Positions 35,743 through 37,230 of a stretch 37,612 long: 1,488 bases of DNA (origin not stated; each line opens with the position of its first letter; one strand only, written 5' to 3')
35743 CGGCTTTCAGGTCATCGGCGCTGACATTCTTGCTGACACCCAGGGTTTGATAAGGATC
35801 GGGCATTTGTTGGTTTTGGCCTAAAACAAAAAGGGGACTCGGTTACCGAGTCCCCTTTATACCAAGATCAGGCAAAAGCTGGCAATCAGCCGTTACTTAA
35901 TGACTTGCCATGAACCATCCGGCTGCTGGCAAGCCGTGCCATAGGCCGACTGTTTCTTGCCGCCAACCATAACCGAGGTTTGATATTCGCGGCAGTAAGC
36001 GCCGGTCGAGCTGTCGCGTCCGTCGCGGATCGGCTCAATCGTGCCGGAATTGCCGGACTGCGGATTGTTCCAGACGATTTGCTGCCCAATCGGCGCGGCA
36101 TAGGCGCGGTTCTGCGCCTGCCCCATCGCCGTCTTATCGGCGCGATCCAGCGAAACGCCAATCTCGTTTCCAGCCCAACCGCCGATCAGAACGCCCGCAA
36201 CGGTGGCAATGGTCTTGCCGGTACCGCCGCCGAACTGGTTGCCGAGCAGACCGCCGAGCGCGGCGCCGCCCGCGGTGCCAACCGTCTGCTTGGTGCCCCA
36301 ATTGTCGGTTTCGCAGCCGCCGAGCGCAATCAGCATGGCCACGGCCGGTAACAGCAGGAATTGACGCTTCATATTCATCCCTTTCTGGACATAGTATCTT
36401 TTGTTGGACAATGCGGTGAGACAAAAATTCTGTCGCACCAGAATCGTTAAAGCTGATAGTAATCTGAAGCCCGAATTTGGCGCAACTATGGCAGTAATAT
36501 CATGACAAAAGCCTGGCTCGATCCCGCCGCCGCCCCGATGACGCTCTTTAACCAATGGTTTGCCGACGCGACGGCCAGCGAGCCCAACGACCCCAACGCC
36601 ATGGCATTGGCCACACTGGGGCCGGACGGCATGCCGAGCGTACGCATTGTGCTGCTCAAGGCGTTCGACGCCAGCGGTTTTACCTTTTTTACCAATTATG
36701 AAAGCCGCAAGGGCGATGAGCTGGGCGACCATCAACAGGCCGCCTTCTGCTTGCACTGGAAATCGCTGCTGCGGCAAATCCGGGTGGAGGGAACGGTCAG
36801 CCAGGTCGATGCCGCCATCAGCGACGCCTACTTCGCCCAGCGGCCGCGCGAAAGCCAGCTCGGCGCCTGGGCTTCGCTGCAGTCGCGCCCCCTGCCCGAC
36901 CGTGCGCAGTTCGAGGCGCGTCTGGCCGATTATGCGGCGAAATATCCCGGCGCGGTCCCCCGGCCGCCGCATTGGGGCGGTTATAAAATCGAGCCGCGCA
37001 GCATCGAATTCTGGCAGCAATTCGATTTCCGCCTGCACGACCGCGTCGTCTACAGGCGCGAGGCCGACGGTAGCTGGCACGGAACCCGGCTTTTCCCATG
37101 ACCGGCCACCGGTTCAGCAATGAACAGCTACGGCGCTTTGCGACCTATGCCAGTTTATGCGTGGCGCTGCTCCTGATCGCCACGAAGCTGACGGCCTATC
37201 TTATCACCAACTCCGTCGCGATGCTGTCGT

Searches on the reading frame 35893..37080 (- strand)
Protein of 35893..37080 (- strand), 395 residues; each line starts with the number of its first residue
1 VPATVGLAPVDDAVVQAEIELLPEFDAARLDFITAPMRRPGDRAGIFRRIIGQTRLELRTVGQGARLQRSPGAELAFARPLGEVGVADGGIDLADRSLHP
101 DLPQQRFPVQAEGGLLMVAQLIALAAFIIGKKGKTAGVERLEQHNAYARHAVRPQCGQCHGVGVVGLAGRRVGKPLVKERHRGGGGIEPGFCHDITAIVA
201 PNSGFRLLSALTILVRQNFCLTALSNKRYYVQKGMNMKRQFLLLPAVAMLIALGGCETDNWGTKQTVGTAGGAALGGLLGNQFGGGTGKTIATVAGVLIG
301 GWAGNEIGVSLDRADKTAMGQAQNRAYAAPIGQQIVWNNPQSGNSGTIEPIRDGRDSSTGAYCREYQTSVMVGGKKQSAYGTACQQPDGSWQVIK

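Call 86: search_protein_families(library=pfam, proteins=[window:35893-37080:-], max_evalue=0.01)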
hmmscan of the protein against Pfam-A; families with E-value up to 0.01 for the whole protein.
window:35893-37080:- (395 aa): 2 families
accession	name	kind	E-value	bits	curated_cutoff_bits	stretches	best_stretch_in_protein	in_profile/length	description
PF16998.10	17kDa_Anti_2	-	1.6e-10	41.3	26.6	1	334-393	53-110/116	17 kDa outer membrane surface antigen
PF05433.20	Rick_17kDa_Anti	-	2.8e-07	30.8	24.2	1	268-308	2-43/43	Glycine zipper 2TM domain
